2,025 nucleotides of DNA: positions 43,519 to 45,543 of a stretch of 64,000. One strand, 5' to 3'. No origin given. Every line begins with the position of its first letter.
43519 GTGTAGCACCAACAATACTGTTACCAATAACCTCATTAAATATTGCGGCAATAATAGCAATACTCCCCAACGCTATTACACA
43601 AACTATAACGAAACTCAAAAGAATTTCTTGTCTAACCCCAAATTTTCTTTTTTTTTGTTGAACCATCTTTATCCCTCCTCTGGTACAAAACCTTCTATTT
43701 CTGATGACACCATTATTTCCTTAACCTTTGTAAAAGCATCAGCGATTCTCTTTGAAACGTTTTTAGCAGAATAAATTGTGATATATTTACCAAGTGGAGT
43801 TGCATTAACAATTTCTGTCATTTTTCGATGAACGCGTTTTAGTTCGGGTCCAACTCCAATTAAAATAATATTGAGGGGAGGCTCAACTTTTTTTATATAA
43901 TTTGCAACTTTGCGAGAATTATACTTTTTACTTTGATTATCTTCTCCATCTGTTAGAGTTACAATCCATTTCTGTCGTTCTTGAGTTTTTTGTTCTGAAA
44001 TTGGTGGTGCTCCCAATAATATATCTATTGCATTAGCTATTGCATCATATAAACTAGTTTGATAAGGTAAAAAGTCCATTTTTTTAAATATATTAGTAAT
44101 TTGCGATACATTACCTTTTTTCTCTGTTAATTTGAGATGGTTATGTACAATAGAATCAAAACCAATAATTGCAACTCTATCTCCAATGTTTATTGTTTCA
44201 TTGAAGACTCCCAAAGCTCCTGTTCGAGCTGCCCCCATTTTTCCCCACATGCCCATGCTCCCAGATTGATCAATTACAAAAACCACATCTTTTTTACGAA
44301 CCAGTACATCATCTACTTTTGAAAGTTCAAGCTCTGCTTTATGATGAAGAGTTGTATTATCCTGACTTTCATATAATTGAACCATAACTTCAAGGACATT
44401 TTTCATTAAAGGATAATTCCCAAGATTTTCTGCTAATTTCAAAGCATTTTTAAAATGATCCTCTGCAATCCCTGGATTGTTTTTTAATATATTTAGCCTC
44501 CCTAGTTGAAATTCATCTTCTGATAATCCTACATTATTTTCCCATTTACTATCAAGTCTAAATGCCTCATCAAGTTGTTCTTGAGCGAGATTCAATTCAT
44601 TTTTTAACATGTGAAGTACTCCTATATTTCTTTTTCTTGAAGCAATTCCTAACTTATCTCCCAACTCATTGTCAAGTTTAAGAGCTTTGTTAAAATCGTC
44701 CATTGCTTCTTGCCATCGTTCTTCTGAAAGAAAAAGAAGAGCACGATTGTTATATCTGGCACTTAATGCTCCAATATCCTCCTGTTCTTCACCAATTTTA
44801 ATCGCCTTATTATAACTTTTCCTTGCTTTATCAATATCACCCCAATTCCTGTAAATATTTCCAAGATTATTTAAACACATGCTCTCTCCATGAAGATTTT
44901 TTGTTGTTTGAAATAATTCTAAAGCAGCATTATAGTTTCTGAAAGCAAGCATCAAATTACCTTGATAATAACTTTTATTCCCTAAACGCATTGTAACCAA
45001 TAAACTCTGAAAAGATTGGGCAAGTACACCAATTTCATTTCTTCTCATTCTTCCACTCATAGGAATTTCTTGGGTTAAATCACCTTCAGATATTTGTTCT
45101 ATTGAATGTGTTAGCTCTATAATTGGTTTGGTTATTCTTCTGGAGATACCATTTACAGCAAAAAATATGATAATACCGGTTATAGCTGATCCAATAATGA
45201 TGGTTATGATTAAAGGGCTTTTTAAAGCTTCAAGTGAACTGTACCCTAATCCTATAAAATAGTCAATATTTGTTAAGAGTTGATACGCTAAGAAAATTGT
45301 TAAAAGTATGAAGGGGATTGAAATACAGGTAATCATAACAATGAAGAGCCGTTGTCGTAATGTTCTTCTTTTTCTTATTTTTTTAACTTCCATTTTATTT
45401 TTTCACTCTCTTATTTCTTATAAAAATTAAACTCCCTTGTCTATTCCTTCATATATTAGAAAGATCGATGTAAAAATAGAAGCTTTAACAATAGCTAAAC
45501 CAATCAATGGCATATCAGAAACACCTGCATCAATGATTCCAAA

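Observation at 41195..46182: Candidate undescribed membrane signalling/assembly module: 7-TM protein + TM-HAMP-TPR-vWA + TM-HAMP mini-protein + cytoplasmic propeller/Zn-ribbon protein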

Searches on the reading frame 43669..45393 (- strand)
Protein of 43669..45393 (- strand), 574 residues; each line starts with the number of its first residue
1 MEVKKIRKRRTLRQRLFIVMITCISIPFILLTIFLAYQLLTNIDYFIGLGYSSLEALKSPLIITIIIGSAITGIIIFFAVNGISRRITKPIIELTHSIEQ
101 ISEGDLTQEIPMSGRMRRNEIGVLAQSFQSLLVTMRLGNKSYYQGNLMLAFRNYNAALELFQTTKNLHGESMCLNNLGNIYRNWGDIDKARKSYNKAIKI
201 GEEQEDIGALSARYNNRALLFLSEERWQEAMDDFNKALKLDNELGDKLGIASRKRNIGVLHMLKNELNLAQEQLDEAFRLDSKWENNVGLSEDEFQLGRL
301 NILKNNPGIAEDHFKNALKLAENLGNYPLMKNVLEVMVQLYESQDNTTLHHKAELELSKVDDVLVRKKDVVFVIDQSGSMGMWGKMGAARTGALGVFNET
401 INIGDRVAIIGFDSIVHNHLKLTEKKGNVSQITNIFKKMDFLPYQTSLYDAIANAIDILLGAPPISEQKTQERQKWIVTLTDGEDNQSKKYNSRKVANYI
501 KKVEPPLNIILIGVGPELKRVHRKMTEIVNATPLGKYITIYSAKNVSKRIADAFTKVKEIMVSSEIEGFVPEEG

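Call 3: search_protein_families(library=pfam, proteins=[window:43669-45393:-], max_evalue=1)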
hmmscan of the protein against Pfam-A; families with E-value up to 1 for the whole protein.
window:43669-45393:- (574 aa): 29 families (the best 25 are shown)
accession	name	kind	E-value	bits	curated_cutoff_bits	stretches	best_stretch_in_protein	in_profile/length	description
PF13424.12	TPR_12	-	3.5e-20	72.4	30.1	2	137-202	9-76/77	Tetratricopeptide repeat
PF00515.34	TPR_1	-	2.6e-19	68.6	27.8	2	173-200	3-30/34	Tetratricopeptide repeat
PF07719.23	TPR_2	-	2.7e-16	58.7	27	2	173-200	3-30/34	Tetratricopeptide repeat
PF13181.12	TPR_8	-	9.5e-12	44.5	25.7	2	174-200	4-30/34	Tetratricopeptide repeat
PF00092.34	VWA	-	2.5e-11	44.5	23.8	1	369-527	1-149/174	von Willebrand factor type A domain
PF17874.7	TPR_MalT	-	8.2e-11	42.2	45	1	131-240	80-190/336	MalT-like TPR region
PF13519.12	VWA_2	-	4.2e-10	40.6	27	1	370-484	1-107/107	von Willebrand factor type A domain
PF00672.30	HAMP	-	6.2e-10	39.7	25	1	83-132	2-48/53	HAMP domain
PF13414.12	TPR_11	-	3.9e-09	36.5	26.8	2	178-205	1-28/42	TPR repeat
PF14938.12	SNAP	-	9e-07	29.1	25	1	140-286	83-231/282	Soluble NSF attachment protein, SNAP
PF13374.12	TPR_10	-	6.2e-05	23.3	27.5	1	172-202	3-33/42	Tetratricopeptide repeat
PF24885.1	TPR_NPHP3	-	0.00031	20.7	100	1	172-240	142-212/239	Nephrocystin-3 TPR domain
PF13432.12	TPR_16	-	0.00098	20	32.7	0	142-201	8-61/65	Tetratricopeptide repeat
PF09976.15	TPR_21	-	0.0011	19.2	25.5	1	147-205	122-180/193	Tetratricopeptide repeat-like domain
PF13428.12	TPR_14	-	0.0014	19.5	23.5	0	177-207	7-37/44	Tetratricopeptide repeat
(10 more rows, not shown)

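Call 4: search_protein_families(library=ncbifam, proteins=[window:43669-45393:-], max_evalue=1)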
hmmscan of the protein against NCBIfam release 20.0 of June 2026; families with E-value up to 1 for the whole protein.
window:43669-45393:- (574 aa): 43 families (the best 25 are shown)
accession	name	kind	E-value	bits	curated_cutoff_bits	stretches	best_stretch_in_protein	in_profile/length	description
NF053520.1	HK_Porph_FimS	equivalog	4.3e-20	71.5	600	2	210-365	163-318/618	sensor histidine kinase FimS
NF041717.1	HaaA_phane_TPR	equivalog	1.9e-13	49.4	1125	1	144-344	645-845/882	cyclophane-containing RiPP biosynthesis TPR protein HaaT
NF053617.1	SARPRegAfsRStmc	equivalog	5e-08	31.4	1430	1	152-336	757-941/986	SARP-family global regulator AfsR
TIGR02442.1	Cob-chelat-sub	hypoth_equivalog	8.3e-08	31.1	779.45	1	369-497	474-594/641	putative cobaltochelatase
NF002725.1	PRK02603.1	equivalog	2.9e-07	30.7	143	2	136-203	40-104/173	photosystem I assembly protein Ycf3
TIGR02917.1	PEP_TPR_lipo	equivalog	6.1e-07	27.7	312.2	2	165-241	459-529/899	XrtA/PEP-CTERM system TPR-repeat protein PrsT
TIGR03788.1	marine_srt_targ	equivalog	1.1e-06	27.5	551.65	1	365-559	269-447/629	marine proteobacterial sortase target protein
NF033092.0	HK_WalK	equivalog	2.9e-06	26.2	725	1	51-135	169-246/594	cell wall metabolism sensor histidine kinase WalK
TIGR02521.1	type_IV_pilW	equivalog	3.7e-06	26.7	154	1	134-284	34-168/234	type IV pilus biogenesis/stability protein PilW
TIGR00868.1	hCaCC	subfamily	1.4e-05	23.1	900.85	1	365-489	302-420/863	calcium-activated chloride channel protein 1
NF047496.1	HK_LIC11548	equivalog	2.6e-05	23.2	750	1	70-136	283-345/589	LIC_11548 family sensor histidine kinase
NF008184.0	PRK10935.1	equivalog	2.7e-05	23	553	1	61-131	150-218/565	nitrate/nitrite two-component system sensor histidine kinase NarQ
NF047507.1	TPR_BatC_Lepto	exception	4.7e-05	23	175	1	138-205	65-130/214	TPR repeat-containing protein BatC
NF012226.0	AdeS_HK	equivalog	0.00014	21.1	500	1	16-131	9-127/353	two-component sensor histidine kinase AdeS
TIGR00990.1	3a0801s09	subfamily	0.00015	20.6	757.25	2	222-323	305-397/615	mitochondrial import receptor subunit TOM70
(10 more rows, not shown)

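Call 5: find_homologous_proteins(query=window:43669-45393:-)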
Query window:43669-45393:- (574 aa): 198 proteins with E <= 0.001 among 8000 candidates; the best 120 are listed.
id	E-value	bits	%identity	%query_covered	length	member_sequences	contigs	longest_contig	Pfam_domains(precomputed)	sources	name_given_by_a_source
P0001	0.0e+0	1264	100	100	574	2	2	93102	PF00672.31,PF13414.13,PF17874.8,PF00092.35,PF00515.35,PF13424.13,PF13519.13,PF14938.13,PF13181.13,PF07719.24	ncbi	ncbi:MAG: tetratricopeptide repeat protein [Candidatus Hodarchaeota archaeon]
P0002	0.0e+0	1087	85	100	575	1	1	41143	PF13414.13,PF00092.35,PF24885.2,PF13374.13,PF00672.31,PF17874.8,PF00515.35,PF13424.13,PF13519.13,PF14938.13,PF13181.13,PF07719.24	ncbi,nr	ncbi:MAG: tetratricopeptide repeat protein [Candidatus Lokiarchaeota archaeon]|nr:tetratricopeptide 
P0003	0.0e+0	1073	84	100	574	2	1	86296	PF13414.13,PF00092.35,PF24885.2,PF13374.13,PF00672.31,PF17874.8,PF00515.35,PF13424.13,PF13519.13,PF14938.13,PF13181.13,PF07719.24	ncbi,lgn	ncbi:MAG: tetratricopeptide repeat protein [Promethearchaeota archaeon]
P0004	0.0e+0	1054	82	100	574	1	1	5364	PF00672.31,PF13414.13,PF17874.8,PF00092.35,PF00515.35,PF13424.13,PF13519.13,PF13181.13,PF07719.24,PF13374.13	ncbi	ncbi:MAG: tetratricopeptide repeat protein [Candidatus Hodarchaeota archaeon]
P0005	0.0e+0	1042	85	97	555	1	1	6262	PF00672.31,PF13414.13,PF17874.8,PF00092.35,PF00515.35,PF13424.13,PF13519.13,PF14938.13,PF13181.13,PF07719.24,PF13374.13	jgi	jgi:tetratricopeptide (TPR) repeat protein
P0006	0.0e+0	1028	82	100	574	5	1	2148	PF00672.31,PF13414.13,PF17874.8,PF00092.35,PF00515.35,PF13424.13,PF13519.13,PF13181.13,PF07719.24,PF13374.13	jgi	jgi:tetratricopeptide (TPR) repeat protein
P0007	7.2e-267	904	71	100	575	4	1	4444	PF00672.31,PF13414.13,PF17874.8,PF00092.35,PF00515.35,PF13424.13,PF13176.13,PF13519.13,PF13181.13,PF07719.24,PF13374.13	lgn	-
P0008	1.6e-266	903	71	99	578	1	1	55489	PF00672.31,PF13414.13,PF17874.8,PF00092.35,PF00515.35,PF13424.13,PF13519.13,PF24885.2,PF13181.13,PF07719.24,PF13374.13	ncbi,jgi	ncbi:MAG: tetratricopeptide repeat protein [Promethearchaeota archaeon]|jgi:tetratricopeptide (TPR) 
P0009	1.5e-264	897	71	97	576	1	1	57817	PF00672.31,PF13414.13,PF17874.8,PF00092.35,PF00515.35,PF13424.13,PF13176.13,PF13519.13,PF13181.13,PF07719.24,PF13374.13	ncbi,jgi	ncbi:MAG: tetratricopeptide repeat protein [Promethearchaeota archaeon]|jgi:tetratricopeptide (TPR) 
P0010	1.8e-264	896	70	100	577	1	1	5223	PF00672.31,PF13414.13,PF17874.8,PF00092.35,PF00515.35,PF13424.13,PF13519.13,PF13181.13,PF07719.24,PF13374.13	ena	-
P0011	1.3e-262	890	70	100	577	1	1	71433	PF00672.31,PF13414.13,PF17874.8,PF00092.35,PF00515.35,PF13424.13,PF13519.13,PF13181.13,PF07719.24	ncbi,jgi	ncbi:MAG: tetratricopeptide repeat protein [Promethearchaeota archaeon]|jgi:tetratricopeptide (TPR) 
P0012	1.2e-261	887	69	99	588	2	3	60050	PF00672.31,PF13414.13,PF17874.8,PF00092.35,PF00515.35,PF13424.13,PF13176.13,PF13519.13,PF13181.13,PF07719.24,PF13374.13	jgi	-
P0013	2.9e-261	886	70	99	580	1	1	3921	PF00672.31,PF13414.13,PF17874.8,PF00092.35,PF00515.35,PF13424.13,PF13519.13,PF13181.13,PF07719.24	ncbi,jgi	ncbi:MAG: tetratricopeptide repeat protein [Promethearchaeota archaeon]|jgi:tetratricopeptide (TPR) 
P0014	4.1e-261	885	69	99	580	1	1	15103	PF00672.31,PF13414.13,PF17874.8,PF00092.35,PF00515.35,PF13424.13,PF13176.13,PF13519.13,PF13181.13,PF07719.24,PF13374.13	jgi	jgi:tetratricopeptide (TPR) repeat protein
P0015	7.5e-258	875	70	100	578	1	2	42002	PF00672.31,PF13414.13,PF17874.8,PF00092.35,PF00515.35,PF13424.13,PF13519.13,PF14938.13,PF13181.13,PF07719.24,PF13374.13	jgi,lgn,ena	-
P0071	5.2e-179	614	58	85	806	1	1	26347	PF00672.31,PF17874.8,PF00092.35,PF00515.35,PF13424.13,PF13519.13,PF13181.13,PF07719.24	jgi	jgi:tetratricopeptide (TPR) repeat protein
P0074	5.0e-174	598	54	91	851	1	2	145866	PF13414.13,PF00092.35,PF13176.13,PF13374.13,PF00672.31,PF02743.25,PF17874.8,PF00515.35,PF13424.13,PF13519.13,PF14938.13,PF13181.13,PF07719.24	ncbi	ncbi:MAG: tetratricopeptide repeat protein [Promethearchaeota archaeon]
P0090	6.8e-150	518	50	85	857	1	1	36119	PF00672.31,PF02743.25,PF17874.8,PF00092.35,PF00515.35,PF13424.13,PF13519.13,PF13181.13,PF07719.24,PF13374.13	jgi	jgi:tetratricopeptide (TPR) repeat protein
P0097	3.5e-58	216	31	87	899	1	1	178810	PF10602.16,PF22673.3,PF00092.35,PF13176.13,PF24885.2,PF13428.13,PF13374.13,PF13768.13,PF17201.11,PF02743.25,PF17874.8,PF00515.35,PF13424.13,PF13519.13,PF08269.18,PF13181.13,PF07719.24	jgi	-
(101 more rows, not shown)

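Call 8: find_encoding_contigs(protein=P0003, flank=7000, max_places=2)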
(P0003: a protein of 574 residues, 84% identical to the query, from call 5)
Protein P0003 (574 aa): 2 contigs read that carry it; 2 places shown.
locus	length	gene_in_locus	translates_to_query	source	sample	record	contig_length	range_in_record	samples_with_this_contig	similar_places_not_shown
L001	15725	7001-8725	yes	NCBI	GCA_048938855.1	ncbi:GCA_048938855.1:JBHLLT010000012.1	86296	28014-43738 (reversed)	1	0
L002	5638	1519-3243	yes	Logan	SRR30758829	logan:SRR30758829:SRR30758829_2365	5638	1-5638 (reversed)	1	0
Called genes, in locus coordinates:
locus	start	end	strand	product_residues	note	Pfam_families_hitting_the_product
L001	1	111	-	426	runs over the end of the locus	-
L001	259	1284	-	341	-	-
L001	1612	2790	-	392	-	PF04443:LuxE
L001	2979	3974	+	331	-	PF01436:NHL (faint), PF25021:TEN_NHL (faint)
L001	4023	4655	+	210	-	PF13489:Methyltransf_23 (weak), PF13847:Methyltransf_31, PF08241:Methyltransf_11, PF13649:Methyltransf_25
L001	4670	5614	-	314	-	PF01636:APH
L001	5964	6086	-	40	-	-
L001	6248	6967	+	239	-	-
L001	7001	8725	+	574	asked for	PF00672:HAMP, PF17874:TPR_MalT, PF13424:TPR_12, PF14938:SNAP (weak), PF00515:TPR_1, PF13181:TPR_8 (weak), PF00092:VWA, PF13519:VWA_2, +5 more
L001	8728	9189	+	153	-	-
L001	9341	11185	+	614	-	PF13570:Beta-prop_ACSF4, PF23381:Beta-prop_IFT122_1st (faint), PF25292:Beta-prop_CGLA (faint)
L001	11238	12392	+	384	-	PF02254:TrkA_N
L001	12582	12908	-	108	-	-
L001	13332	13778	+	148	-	PF13404:HTH_AsnC-type, PF13412:HTH_24, PF01037:AsnC_trans_reg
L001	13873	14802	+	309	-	PF13187:Fer4_9 (faint), PF13237:Fer4_10 (faint), PF13484:Fer4_16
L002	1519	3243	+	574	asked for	PF00672:HAMP, PF17874:TPR_MalT, PF13424:TPR_12, PF14938:SNAP (weak), PF00515:TPR_1, PF13181:TPR_8 (weak), PF00092:VWA, PF13519:VWA_2, +5 more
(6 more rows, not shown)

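Call 9: find_encoding_contigs(protein=P0011, flank=7000, max_places=2)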
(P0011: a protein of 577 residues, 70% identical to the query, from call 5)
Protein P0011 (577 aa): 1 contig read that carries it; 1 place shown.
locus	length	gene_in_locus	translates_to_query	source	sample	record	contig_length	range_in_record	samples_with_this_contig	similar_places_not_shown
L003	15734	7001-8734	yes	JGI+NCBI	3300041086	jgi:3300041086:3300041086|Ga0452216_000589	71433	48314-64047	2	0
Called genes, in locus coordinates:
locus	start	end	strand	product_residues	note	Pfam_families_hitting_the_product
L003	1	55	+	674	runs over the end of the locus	PF00724:Oxidored_FMN, PF00070:Pyr_redox (faint), PF01266:DAO (faint), PF01262:AlaDh_PNT_C (faint), PF07992:Pyr_redox_2 (weak), PF07992:Pyr_redox_2, PF12831:FAD_oxidored (weak), PF13450:NAD_binding_8 (weak), +2 more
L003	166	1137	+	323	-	-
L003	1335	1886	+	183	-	-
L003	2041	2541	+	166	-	PF02597:ThiS (faint), PF14451:Ub-Mut7C (weak)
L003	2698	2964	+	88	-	-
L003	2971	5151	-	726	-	PF07690:MFS_1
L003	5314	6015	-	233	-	PF01177:Asp_Glu_race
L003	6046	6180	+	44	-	-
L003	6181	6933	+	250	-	-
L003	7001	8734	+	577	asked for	PF00672:HAMP, PF17874:TPR_MalT (faint), PF07719:TPR_2 (faint), PF13181:TPR_8 (faint), PF13424:TPR_12, PF00515:TPR_1 (weak), PF00092:VWA, PF13519:VWA_2, +1 more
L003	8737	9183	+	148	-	-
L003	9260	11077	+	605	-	PF13570:Beta-prop_ACSF4 (weak)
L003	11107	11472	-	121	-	-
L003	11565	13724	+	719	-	PF06277:EutA, PF06723:MreB_Mbl (faint)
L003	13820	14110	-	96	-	-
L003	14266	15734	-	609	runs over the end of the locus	PF00664:ABC_membrane, PF00005:ABC_tran, PF02463:SMC_N (faint)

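Call 10: find_encoding_contigs(protein=P0074, flank=7000, max_places=2)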
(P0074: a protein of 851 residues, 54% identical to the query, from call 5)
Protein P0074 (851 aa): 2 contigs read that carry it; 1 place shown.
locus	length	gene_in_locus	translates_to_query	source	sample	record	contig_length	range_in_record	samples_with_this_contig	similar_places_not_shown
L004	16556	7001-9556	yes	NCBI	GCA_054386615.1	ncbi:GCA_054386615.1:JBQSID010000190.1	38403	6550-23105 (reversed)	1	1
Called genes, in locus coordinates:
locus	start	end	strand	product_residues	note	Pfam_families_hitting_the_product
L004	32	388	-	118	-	PF02635:DsrE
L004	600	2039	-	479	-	PF07690:MFS_1, PF13347:MFS_2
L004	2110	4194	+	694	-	PF06662:C5-epim_C (faint), PF09492:Pec_lyase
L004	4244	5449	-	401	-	PF02737:3HCDH_N, PF03446:NAD_binding_2 (weak), PF00725:3HCDH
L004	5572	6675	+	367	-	PF13088:BNR_2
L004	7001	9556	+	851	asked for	PF02743:dCache_1, PF00672:HAMP, PF13424:TPR_12, PF17874:TPR_MalT, PF00515:TPR_1 (weak), PF13424:TPR_12, PF00092:VWA, PF13519:VWA_2, +7 more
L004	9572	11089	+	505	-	PF02743:dCache_1, PF22673:MCP-like_PDC_1 (faint)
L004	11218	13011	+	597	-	PF13570:Beta-prop_ACSF4, PF15907:Itfg2 (faint), PF14727:PHTB1_N (faint), PF23381:Beta-prop_IFT122_1st (faint), PF23743:Beta-prop_BBS7 (faint), PF25171:Beta-prop_WDR36-Utp21_1st (faint), PF25292:Beta-prop_CGLA (weak)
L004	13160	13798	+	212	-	PF01862:PvlArgDC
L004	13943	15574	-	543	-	PF00795:CN_hydrolase, PF02540:NAD_synthase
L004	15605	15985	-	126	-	PF04126:Cyclophil_like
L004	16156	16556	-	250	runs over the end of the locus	PF14622:Ribonucleas_3_3, PF00636:Ribonuclease_3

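Call 11: find_encoding_contigs(protein=P0097, flank=7000, max_places=2)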
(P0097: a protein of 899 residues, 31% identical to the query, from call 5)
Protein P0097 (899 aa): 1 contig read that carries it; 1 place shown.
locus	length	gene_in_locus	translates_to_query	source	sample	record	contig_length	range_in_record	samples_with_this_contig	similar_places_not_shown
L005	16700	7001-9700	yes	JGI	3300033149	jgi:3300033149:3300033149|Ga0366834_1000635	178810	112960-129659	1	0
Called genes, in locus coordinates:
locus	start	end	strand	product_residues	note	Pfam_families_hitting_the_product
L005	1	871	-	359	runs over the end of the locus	PF01063:Aminotran_4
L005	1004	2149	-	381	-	PF00248:Aldo_ket_red, PF13183:Fer4_8 (weak), PF13187:Fer4_9, PF13534:Fer4_17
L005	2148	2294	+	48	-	-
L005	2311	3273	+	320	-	-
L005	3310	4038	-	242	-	PF02660:G3P_acyltransf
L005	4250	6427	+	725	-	PF13181:TPR_8 (faint), PF07719:TPR_2 (faint), PF13428:TPR_14 (faint), PF13424:TPR_12, PF00515:TPR_1, PF17874:TPR_MalT, PF00515:TPR_1 (weak), PF13424:TPR_12, +4 more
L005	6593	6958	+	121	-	PF04014:MazE_antitoxin (faint)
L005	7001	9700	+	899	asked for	PF02743:dCache_1, PF22673:MCP-like_PDC_1, PF17201:Cache_3-Cache_2 (weak), PF17874:TPR_MalT, PF13424:TPR_12, PF13424:TPR_12, PF13424:TPR_12, PF00092:VWA, +12 more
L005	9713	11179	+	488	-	PF02743:dCache_1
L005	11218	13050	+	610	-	PF02784:Orn_Arg_deC_N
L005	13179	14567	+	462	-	PF00278:Orn_DAP_Arg_deC, PF02784:Orn_Arg_deC_N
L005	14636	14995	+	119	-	-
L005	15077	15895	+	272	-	PF01209:Ubie_methyltran (weak), PF13847:Methyltransf_31, PF08241:Methyltransf_11, PF08242:Methyltransf_12, PF13649:Methyltransf_25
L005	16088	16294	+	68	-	-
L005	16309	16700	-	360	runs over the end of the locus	PF01073:3Beta_HSD, PF01370:Epimerase, PF02719:Polysacc_synt_2, PF04321:RmlD_sub_bind, PF05368:NmrA (weak), PF07993:NAD_binding_4, PF13460:NAD_binding_10, PF16363:GDP_Man_Dehyd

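Call 12: find_encoding_contigs(protein=P0090, flank=7000, max_places=2)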
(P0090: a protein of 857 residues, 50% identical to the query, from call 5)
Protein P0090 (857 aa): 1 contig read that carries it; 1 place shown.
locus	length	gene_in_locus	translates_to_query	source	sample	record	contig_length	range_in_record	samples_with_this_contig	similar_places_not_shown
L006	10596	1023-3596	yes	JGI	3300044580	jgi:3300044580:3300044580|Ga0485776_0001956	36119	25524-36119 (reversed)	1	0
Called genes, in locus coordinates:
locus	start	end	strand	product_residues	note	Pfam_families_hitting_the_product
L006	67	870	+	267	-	-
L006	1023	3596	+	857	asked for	PF02743:dCache_1, PF00672:HAMP, PF13424:TPR_12, PF17874:TPR_MalT (weak), PF00515:TPR_1 (weak), PF13424:TPR_12 (weak), PF00092:VWA, PF13519:VWA_2, +3 more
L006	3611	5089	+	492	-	PF02743:dCache_1, PF22673:MCP-like_PDC_1 (weak), PF08269:dCache_2 (weak), PF17201:Cache_3-Cache_2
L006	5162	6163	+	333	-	PF13570:Beta-prop_ACSF4 (faint), PF23743:Beta-prop_BBS7 (faint), PF23381:Beta-prop_IFT122_1st (weak)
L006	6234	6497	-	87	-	PF00313:CSD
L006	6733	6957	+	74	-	PF03459:TOBE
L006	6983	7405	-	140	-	-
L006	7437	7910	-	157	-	PF00702:Hydrolase (weak), PF08282:Hydrolase_3 (weak)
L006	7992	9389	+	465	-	PF02040:ArsB (weak), PF03600:CitMHS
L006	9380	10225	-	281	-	PF00583:Acetyltransf_1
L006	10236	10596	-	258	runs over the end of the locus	PF02146:SIR2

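Call 13: find_encoding_contigs(protein=P0071, flank=7000, max_places=2)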
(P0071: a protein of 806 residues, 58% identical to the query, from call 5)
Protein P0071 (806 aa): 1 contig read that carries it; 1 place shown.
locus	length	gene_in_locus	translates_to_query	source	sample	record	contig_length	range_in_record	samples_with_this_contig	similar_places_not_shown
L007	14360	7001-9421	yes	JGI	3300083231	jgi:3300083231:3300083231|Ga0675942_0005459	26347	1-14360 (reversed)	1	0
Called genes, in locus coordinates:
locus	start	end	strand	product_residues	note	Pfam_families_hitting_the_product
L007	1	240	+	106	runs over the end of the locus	PF02686:GatC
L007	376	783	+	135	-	-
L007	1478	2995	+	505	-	-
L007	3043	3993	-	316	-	-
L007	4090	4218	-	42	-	-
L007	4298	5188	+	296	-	PF04055:Radical_SAM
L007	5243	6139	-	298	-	PF00106:adh_short, PF08643:DUF1776 (faint), PF08659:KR, PF13561:adh_short_C2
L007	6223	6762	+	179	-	-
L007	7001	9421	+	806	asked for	PF00672:HAMP, PF17874:TPR_MalT (faint), PF07719:TPR_2 (faint), PF13424:TPR_12, PF00515:TPR_1 (weak), PF13424:TPR_12 (weak), PF00092:VWA, PF13519:VWA_2, +1 more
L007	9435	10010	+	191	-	-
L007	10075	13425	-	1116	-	PF02927:CelD_N, PF00759:Glyco_hydro_9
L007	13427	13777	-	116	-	-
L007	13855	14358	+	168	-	?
